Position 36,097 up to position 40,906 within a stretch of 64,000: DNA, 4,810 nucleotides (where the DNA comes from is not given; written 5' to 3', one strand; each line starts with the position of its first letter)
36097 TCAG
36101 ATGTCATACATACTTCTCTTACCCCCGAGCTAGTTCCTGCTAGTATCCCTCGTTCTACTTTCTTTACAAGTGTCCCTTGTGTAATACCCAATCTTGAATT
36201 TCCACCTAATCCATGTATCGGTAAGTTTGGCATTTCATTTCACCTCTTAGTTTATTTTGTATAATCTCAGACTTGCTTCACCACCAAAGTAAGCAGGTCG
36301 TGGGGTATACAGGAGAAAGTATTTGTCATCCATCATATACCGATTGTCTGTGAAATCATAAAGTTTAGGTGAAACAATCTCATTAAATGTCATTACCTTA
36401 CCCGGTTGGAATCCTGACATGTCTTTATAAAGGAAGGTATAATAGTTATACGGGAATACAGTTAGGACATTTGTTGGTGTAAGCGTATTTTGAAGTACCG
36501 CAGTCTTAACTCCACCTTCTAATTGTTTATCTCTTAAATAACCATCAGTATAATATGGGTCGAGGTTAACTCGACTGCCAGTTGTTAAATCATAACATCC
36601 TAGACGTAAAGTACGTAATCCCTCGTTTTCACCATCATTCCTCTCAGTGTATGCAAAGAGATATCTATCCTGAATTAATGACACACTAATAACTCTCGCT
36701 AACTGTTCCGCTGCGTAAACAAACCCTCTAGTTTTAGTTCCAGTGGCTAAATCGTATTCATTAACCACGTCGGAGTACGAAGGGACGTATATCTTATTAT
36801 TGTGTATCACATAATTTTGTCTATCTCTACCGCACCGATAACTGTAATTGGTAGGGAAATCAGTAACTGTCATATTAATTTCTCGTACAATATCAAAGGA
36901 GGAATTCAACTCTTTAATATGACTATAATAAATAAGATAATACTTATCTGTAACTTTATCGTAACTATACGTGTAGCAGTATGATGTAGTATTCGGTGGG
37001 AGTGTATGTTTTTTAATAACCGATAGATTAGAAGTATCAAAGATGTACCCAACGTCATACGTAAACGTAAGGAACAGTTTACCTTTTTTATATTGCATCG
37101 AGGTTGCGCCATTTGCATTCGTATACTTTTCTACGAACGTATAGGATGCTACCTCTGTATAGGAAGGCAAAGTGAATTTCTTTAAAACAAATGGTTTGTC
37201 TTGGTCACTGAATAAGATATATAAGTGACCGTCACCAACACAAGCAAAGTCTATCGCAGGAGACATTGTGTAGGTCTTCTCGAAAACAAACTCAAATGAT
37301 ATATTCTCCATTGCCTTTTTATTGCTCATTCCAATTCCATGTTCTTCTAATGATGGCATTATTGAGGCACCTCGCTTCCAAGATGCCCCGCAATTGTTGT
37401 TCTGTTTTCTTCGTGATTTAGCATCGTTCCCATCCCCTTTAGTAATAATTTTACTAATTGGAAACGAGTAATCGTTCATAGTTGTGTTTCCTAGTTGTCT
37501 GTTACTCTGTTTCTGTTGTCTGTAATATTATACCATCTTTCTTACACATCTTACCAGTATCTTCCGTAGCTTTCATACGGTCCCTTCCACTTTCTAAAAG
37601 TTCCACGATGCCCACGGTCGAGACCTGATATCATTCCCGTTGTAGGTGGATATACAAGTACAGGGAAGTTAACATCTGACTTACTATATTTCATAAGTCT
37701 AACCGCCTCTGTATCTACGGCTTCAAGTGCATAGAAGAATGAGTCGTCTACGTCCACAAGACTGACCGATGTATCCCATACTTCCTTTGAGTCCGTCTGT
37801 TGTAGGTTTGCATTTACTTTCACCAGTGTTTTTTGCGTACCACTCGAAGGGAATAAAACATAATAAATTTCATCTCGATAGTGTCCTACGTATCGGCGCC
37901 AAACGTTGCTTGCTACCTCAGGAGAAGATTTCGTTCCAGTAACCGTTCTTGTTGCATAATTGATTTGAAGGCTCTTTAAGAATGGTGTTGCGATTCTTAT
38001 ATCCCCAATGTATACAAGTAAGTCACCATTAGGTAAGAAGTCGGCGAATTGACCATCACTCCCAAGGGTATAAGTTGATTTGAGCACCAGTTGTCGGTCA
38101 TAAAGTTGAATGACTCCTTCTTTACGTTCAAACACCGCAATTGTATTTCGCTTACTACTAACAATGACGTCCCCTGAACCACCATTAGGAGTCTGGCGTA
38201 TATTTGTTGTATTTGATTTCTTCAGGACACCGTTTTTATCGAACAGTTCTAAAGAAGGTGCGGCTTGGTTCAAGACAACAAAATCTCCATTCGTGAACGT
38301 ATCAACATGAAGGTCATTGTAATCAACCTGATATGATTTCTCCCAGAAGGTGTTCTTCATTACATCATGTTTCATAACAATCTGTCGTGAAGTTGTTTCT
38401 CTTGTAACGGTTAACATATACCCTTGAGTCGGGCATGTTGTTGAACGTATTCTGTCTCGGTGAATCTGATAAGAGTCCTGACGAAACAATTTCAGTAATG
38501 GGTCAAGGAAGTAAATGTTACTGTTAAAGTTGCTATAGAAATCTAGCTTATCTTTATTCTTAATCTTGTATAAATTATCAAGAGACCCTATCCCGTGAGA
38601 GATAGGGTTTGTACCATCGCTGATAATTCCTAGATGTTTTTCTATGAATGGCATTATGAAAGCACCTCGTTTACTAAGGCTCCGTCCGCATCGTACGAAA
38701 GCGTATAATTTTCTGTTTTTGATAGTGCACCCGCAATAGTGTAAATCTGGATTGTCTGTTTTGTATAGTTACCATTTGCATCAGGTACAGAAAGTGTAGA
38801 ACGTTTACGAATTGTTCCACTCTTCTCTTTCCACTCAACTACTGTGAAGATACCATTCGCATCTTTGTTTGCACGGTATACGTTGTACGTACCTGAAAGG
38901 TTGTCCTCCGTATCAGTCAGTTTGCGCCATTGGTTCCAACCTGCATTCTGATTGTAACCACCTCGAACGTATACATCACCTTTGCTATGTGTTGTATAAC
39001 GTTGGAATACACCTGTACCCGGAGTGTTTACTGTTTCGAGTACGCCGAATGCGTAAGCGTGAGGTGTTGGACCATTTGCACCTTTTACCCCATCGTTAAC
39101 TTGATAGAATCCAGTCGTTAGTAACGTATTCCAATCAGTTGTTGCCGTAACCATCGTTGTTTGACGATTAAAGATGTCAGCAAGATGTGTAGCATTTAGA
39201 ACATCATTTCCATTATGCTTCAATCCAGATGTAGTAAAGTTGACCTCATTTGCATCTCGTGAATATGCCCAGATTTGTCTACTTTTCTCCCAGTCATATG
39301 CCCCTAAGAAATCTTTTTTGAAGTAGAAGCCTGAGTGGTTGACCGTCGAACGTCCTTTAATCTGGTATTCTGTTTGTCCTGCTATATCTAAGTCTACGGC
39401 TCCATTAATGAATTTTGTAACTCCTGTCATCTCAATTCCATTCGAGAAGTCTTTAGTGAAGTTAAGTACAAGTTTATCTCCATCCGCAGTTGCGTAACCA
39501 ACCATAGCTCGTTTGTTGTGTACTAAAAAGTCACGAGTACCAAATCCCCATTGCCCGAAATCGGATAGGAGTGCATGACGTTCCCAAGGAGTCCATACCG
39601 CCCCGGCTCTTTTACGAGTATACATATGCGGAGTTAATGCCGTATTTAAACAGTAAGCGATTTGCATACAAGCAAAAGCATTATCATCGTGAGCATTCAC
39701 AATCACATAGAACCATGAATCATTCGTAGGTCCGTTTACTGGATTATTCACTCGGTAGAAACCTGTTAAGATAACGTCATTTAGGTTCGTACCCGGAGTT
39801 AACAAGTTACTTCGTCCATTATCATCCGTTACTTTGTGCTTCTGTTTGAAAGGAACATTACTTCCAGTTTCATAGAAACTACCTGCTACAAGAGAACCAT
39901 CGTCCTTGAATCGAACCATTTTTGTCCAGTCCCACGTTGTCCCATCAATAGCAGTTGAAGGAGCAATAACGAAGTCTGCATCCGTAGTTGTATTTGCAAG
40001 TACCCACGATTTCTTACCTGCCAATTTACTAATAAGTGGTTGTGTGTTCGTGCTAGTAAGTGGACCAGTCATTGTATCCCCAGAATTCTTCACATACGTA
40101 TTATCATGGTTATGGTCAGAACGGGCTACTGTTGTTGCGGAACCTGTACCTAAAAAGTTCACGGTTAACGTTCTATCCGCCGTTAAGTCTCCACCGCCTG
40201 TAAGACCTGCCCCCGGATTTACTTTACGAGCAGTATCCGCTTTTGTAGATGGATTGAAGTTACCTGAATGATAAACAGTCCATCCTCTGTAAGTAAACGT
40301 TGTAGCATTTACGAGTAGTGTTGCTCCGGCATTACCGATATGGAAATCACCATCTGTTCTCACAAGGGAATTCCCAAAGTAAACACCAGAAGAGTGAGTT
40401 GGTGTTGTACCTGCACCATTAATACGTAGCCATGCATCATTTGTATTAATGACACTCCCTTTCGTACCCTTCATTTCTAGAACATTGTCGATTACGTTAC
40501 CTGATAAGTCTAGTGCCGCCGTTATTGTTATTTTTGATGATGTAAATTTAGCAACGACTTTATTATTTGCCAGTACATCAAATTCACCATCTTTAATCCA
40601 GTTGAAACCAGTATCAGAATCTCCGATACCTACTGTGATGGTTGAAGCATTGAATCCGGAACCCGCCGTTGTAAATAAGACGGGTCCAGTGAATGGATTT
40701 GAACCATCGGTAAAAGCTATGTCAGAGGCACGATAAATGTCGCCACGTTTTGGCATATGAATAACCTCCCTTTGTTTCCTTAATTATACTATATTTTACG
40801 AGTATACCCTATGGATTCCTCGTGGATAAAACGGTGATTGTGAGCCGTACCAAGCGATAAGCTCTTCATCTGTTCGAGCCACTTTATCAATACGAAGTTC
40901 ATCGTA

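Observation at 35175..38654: Three tandem paralogous ~360-aa genes sharing an N-terminal MP.L..HGIG motif and near-identical RBS context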

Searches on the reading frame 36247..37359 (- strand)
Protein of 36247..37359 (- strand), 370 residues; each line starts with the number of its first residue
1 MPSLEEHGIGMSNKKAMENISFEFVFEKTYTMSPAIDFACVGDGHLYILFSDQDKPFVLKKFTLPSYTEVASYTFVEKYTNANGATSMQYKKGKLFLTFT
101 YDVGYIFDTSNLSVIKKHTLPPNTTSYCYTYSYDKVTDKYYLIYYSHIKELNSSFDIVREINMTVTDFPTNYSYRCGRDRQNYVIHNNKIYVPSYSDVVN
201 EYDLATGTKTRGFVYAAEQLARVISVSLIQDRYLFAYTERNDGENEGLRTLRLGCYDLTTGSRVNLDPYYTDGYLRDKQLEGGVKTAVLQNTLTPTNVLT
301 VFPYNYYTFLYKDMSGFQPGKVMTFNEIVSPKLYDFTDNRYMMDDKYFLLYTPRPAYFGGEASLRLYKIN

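Call 3: search_protein_families(library=pfam, proteins=[window:36247-37359:-], max_evalue=1)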
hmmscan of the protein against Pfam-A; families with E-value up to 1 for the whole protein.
window:36247-37359:- (370 aa): 0 families

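Call 4: search_protein_families(library=phrogs, proteins=[window:36247-37359:-], max_evalue=0.01)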
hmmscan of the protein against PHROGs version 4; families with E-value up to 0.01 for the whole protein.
window:36247-37359:- (370 aa): 0 families

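Call 15: list_cluster_members(proteins=[P0001, P0002, window:36247-37359:-, window:36247-37479:-, window:37551-38654:-])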
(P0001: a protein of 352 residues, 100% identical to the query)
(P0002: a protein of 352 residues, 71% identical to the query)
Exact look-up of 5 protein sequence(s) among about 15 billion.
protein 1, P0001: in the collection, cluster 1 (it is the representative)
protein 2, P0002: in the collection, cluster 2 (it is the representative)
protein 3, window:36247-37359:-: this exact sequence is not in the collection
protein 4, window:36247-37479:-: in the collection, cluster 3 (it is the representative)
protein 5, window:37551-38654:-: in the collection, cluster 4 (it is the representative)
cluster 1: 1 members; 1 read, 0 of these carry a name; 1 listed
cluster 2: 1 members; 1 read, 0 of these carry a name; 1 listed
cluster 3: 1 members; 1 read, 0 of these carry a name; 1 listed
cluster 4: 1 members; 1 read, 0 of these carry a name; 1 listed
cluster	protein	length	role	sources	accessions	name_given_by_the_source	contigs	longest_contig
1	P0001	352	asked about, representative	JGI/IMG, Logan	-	-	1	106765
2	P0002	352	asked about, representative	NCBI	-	-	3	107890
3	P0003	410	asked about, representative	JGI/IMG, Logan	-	-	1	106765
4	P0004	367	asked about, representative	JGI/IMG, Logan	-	-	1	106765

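Call 103: search_protein_families(library=padloc, proteins=[window:36247-37359:-], max_evalue=0.01)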
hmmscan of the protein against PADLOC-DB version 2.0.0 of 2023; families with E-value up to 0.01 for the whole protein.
window:36247-37359:- (370 aa): 0 families

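Call 104: search_protein_families(library=ncbifam, proteins=[window:36247-37359:-], max_evalue=0.01)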
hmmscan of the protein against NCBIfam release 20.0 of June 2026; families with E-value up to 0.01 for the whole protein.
window:36247-37359:- (370 aa): 0 families

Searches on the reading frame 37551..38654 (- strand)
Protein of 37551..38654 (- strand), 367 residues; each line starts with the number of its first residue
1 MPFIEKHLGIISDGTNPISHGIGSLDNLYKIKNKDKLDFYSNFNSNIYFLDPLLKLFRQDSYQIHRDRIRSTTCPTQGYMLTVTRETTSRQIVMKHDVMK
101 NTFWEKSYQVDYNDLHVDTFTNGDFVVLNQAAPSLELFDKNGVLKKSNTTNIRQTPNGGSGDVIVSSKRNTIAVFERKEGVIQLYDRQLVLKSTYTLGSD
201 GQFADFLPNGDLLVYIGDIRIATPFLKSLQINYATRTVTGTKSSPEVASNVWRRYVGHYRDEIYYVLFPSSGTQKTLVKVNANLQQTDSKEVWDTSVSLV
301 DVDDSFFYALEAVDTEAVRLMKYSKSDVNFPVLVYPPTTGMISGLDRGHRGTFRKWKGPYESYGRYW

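Call 3: search_protein_families(library=pfam, proteins=[window:37551-38654:-], max_evalue=1)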
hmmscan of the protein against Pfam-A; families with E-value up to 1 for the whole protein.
window:37551-38654:- (367 aa): 0 families

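Call 4: search_protein_families(library=phrogs, proteins=[window:37551-38654:-], max_evalue=0.01)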
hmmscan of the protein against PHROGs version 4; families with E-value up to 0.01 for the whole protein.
window:37551-38654:- (367 aa): 0 families

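Call 21: find_homologous_proteins(query=A2, max_evalue=0.01)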
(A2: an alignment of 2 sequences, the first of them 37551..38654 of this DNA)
Query A2 (2 sequences) (367 aa, profile of the alignment): 2 proteins with E <= 0.01 among 4578 candidates.
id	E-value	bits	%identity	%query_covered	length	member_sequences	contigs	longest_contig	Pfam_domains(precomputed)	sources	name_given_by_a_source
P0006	3.6e-223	759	34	100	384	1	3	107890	-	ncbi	-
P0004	6.1e-204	696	100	100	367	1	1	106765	-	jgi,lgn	-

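Call 37: search_solved_structures(query=A4, max_evalue=10)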
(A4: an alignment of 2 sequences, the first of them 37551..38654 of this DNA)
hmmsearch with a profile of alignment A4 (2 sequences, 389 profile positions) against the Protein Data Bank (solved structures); distinct sequences matched with E-value up to 10: 1.
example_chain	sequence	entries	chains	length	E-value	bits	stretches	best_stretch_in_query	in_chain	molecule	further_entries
7ou3_A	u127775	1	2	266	0.95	11.8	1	278-346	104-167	N-glycosylase/DNA lyase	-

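Call 41: predict_structure(alignment_id=A4)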
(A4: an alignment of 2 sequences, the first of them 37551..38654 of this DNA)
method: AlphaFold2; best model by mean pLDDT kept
length: 367 residues; sequences in the alignment: 2
mean_pLDDT: 46.7   pTM: 0.48
mean pLDDT of the five models: 46.7, 43.6, 38.8, 37.2, 35.8
residues with pLDDT >= 90: 0; 70-90: 46; 50-70: 119; < 50: 202
segments of 3 or more residues with pLDDT < 50: 1-79, 154-161, 216-255, 257-259, 282-298, 302-307, 312-317, 328-330, 336-367
pLDDT, mean of each block of 10 residues (from residue 1): 30 27 21 24 21 25 28 39 54 59 62 63 73 79 81 46 60 68 79 67 50 46 35 42 34 47 53 55 35 41 47 50 52 49 29 23 25
secondary structure, 60 per line:
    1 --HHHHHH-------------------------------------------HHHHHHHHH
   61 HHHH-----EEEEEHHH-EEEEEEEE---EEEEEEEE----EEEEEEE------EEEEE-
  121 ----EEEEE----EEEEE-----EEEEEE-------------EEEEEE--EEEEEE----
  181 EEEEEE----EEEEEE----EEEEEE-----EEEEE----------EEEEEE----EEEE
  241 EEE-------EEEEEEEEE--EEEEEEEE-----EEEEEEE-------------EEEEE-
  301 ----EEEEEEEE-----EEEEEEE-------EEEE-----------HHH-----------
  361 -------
elements in order: H3-8 H52-64 E70-74 E79-86 E90-97 E102-108 E115-119 E125-129 E134-138 E144-149 E163-168 E171-176 E181-186 E191-196 E201-206 E212-216 E227-232 E237-243 E251-259 E262-269 E275-281 E295-299 E305-312 E318-324 E332-335

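Call 48: search_dna_similar(query=window:37551-38654:-, collection=phages, mode=protein, max_evalue=1, max_rows=20)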
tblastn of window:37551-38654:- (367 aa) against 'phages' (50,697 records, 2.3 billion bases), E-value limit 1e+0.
No match.

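Call 103: search_protein_families(library=padloc, proteins=[window:37551-38654:-], max_evalue=0.01)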
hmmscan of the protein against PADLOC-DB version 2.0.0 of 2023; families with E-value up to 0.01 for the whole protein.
window:37551-38654:- (367 aa): 0 families

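Call 104: search_protein_families(library=ncbifam, proteins=[window:37551-38654:-], max_evalue=0.01)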
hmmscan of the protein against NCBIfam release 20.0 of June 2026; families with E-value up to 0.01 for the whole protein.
window:37551-38654:- (367 aa): 0 families

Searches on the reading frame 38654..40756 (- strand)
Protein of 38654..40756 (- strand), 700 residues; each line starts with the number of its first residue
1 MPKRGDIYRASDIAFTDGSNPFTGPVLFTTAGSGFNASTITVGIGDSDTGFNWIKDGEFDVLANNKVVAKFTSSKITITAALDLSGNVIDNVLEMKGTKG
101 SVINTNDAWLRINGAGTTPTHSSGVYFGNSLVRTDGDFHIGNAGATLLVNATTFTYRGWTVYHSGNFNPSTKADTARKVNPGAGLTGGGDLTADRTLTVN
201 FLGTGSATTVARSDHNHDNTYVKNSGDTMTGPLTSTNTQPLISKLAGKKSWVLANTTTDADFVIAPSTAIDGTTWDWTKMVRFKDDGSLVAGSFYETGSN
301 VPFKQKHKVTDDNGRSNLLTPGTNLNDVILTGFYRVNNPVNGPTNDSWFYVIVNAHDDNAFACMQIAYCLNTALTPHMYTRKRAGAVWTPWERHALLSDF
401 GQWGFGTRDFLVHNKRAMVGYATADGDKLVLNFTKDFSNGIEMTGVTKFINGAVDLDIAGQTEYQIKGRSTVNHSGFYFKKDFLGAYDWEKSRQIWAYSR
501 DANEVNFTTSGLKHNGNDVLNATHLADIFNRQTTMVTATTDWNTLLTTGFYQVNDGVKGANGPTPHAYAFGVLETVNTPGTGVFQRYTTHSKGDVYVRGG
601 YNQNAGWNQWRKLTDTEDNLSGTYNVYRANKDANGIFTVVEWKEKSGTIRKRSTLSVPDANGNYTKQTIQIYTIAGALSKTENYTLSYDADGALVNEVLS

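Call 3: search_protein_families(library=pfam, proteins=[window:38654-40756:-], max_evalue=1)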
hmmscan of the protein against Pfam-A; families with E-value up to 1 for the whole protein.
window:38654-40756:- (700 aa): 0 families

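Call 4: search_protein_families(library=phrogs, proteins=[window:38654-40756:-], max_evalue=0.01)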
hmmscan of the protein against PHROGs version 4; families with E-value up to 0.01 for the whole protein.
window:38654-40756:- (700 aa): 5 families
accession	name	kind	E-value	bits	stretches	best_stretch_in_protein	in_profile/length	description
phrog_10588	-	tail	1.2e-43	150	4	498-618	694-815/1459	tail protein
phrog_3971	-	unknown function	4.2e-16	59.9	2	532-624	93-189/331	-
phrog_11011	-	tail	4.4e-15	55.6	1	80-221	141-271/1291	long tail fiber protein distal subunit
phrog_21962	-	tail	5.1e-09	36.9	1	170-219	193-241/321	tail protein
phrog_1197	-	tail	1.2e-06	28.9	1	171-222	236-286/715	tail protein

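Call 46: find_related_loci(query=window:38654-40756:-, collection=viral_contigs, flank=10000)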
Query window:38654-40756:- (700 aa) in viral_contigs; peptide patterns used: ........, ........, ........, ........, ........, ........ (x = any residue, [..] = any of these).
2 stretches matched a pattern, but none encodes a relative of the query by tblastn (E <= 1e-3).

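Call 49: search_dna_similar(query=window:38654-40756:-, collection=phages, mode=protein, max_evalue=0.00001, max_rows=30)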
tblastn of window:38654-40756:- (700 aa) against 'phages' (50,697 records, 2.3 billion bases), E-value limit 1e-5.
Records with a match: 32; places in all: 32; records where one place covers at least 80% of the query: 0.
Best place of each record, by identity: <60% 32.
By first word of the organism name: Vibrio 24; Bacillus 3; Streptococcus 3; Deep-sea 2.
By host as written in the record: - 10; Bacillus cereus 3; Vibrio natriegens HER1138 2; Vibrio alginolyticus V1 2; Vibrio alginolyticus ATCC 17749 2; Vibrio alginolyticus 2; Streptococcus equinus JB1 2; Vibrio alginolyticus NBRC 15630 = ATCC 17749 2; and 6 more.
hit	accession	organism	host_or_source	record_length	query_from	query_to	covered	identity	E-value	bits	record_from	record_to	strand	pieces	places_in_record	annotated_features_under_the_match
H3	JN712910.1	Bacillus phage BCD7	Bacillus cereus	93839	205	445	34%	28.4%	8e-10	69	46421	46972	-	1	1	putative tail fiber protein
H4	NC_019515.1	Bacillus phage BCD7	Bacillus cereus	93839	205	445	34%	28.4%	8e-10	69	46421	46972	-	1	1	putative tail fiber protein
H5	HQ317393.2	Vibrio phage nt-1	Vibrio natriegens HER1138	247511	101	312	30%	29.8%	6e-8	62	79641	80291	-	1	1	gp36+37 fusion long tail fiber distal subunit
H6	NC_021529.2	Vibrio phage nt-1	Vibrio natriegens HER1138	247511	101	312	30%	29.8%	6e-8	62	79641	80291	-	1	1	long tail fiber protein distal subunit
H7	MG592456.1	Vibrio phage 1.081.O._10N.286.52.C2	Shewanella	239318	77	260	26%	32.8%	2e-11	74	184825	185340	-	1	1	intramolecular chaperone auto-processing domain protein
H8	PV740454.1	Vibrio phage CZ01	Vibrio natriegens Vmax (CCTCC PV ...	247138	101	251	22%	36.0%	4e-8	63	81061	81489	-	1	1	long tail fiber protein distal subunit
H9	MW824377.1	Vibrio phage 6E35.1a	Vibrio crassostreae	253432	77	259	26%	29.3%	7e-7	59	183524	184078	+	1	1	long tail fiber protein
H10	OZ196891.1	Vibrio phage 6E35-1b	Seawater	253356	77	259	26%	29.3%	7e-7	59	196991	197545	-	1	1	long tail fiber protein distal subunit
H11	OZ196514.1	Vibrio phage K575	Seawater and oysters mix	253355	77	259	26%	29.3%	8e-7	59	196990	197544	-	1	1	long tail fiber protein distal subunit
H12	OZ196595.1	Vibrio phage K571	Seawater and oysters mix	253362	77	259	26%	29.3%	8e-7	59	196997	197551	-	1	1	long tail fiber protein distal subunit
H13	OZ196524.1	Vibrio phage K491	Seawater and oysters mix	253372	77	259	26%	29.3%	8e-7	59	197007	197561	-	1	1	long tail fiber protein distal subunit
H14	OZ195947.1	Vibrio phage D525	Seawater and oysters mix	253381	77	259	26%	29.3%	8e-7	59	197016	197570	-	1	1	long tail fiber protein distal subunit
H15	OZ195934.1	Vibrio phage D483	Seawater and oysters mix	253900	77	259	26%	29.3%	8e-7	59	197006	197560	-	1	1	long tail fiber protein distal subunit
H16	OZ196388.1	Vibrio phage D485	Seawater and oysters mix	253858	77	259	26%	29.3%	8e-7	59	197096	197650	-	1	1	long tail fiber protein distal subunit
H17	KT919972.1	Vibrio phage phi-Grn1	Vibrio alginolyticus V1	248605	35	179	21%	35.8%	4e-10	70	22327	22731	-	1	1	tail fibers protein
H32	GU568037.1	Deep-sea thermophilic phage D6E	-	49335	622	698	11%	46.2%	3e-9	67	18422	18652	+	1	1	tail fiber protein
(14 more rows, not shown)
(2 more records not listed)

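Call 79: get_annotated_region(hit=H32, flank=6000)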
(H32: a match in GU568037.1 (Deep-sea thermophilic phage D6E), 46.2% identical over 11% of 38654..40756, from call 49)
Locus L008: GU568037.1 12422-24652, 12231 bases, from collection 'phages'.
description: Deep-sea thermophilic phage D6E, complete genome.
organism: Deep-sea thermophilic phage D6E (NCBI taxid 749413)
taxonomy: Viruses; Duplodnaviria; Heunggongvirae; Uroviricota; Caudoviricetes
host: -; source: -; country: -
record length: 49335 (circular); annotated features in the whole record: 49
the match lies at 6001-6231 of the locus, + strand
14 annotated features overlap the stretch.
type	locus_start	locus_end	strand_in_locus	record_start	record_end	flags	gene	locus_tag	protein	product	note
CDS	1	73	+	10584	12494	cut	-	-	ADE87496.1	tail tape measure protein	D6E-ORF10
CDS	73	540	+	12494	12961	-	-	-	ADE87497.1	hypothetical protein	D6E-ORF11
CDS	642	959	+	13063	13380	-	-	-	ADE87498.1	hypothetical protein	D6E-ORF12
CDS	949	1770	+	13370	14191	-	-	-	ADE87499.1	hypothetical protein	D6E-ORF13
CDS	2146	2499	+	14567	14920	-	-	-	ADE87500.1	hypothetical protein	D6E-ORF14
CDS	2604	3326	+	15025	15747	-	-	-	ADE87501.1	HNH endonuclease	D6E-ORF15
CDS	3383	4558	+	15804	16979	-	-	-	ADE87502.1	baseplate protein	D6E-ORF16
CDS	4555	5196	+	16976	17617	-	-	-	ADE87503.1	hypothetical protein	D6E-ORF17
CDS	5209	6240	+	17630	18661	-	-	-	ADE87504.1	tail fiber protein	D6E-ORF18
CDS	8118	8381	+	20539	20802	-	-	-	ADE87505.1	holin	D6E-ORF19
CDS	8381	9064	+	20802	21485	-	-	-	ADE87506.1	lysin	D6E-ORF20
CDS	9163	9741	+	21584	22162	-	-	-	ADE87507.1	structure protein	D6E-ORF21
CDS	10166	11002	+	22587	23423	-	-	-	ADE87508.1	hypothetical protein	D6E-ORF22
CDS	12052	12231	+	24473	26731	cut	-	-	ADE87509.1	lipid A export ATP-binding/permease protein MsbA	D6E-ORF23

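Call 104: search_protein_families(library=ncbifam, proteins=[window:38654-40756:-], max_evalue=0.01)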
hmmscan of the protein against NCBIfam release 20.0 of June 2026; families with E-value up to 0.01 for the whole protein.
window:38654-40756:- (700 aa): 0 families

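Call 110: search_solved_structures(query=window:38654-40756:-, max_evalue=1)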
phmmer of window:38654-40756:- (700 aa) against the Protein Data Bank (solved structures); distinct sequences matched with E-value up to 1: 2.
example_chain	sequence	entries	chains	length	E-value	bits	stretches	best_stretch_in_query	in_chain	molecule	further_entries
9d93_La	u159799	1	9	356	1.5e-05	26.9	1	171-246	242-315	Tail collar fibers, gp4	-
6f45_A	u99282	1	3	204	0.0055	18.5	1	39-87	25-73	Long tail fiber distal subunit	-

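Call 112: search_protein_families(library=pfam, proteins=[L008:7413-7706:+, L008:7708-7845:+, L008:7903-8121:+, L008:6240-7400:+], max_evalue=0.01)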
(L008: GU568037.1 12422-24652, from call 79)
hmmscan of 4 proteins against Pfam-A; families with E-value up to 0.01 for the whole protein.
L008:7413-7706:+ (97 aa): 0 families

L008:7708-7845:+ (45 aa): 0 families

L008:7903-8121:+ (72 aa): 1 family
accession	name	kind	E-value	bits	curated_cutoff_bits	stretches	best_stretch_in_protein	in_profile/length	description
PF10779.14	XhlA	-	4.2e-18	65.7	34.7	1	2-66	3-67/67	Haemolysin XhlA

L008:6240-7400:+ (386 aa): 1 family
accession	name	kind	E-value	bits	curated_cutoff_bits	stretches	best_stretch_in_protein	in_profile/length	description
PF07494.17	Reg_prop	-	0.0029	18.1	20.4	0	100-119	3-22/24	Two component regulator propeller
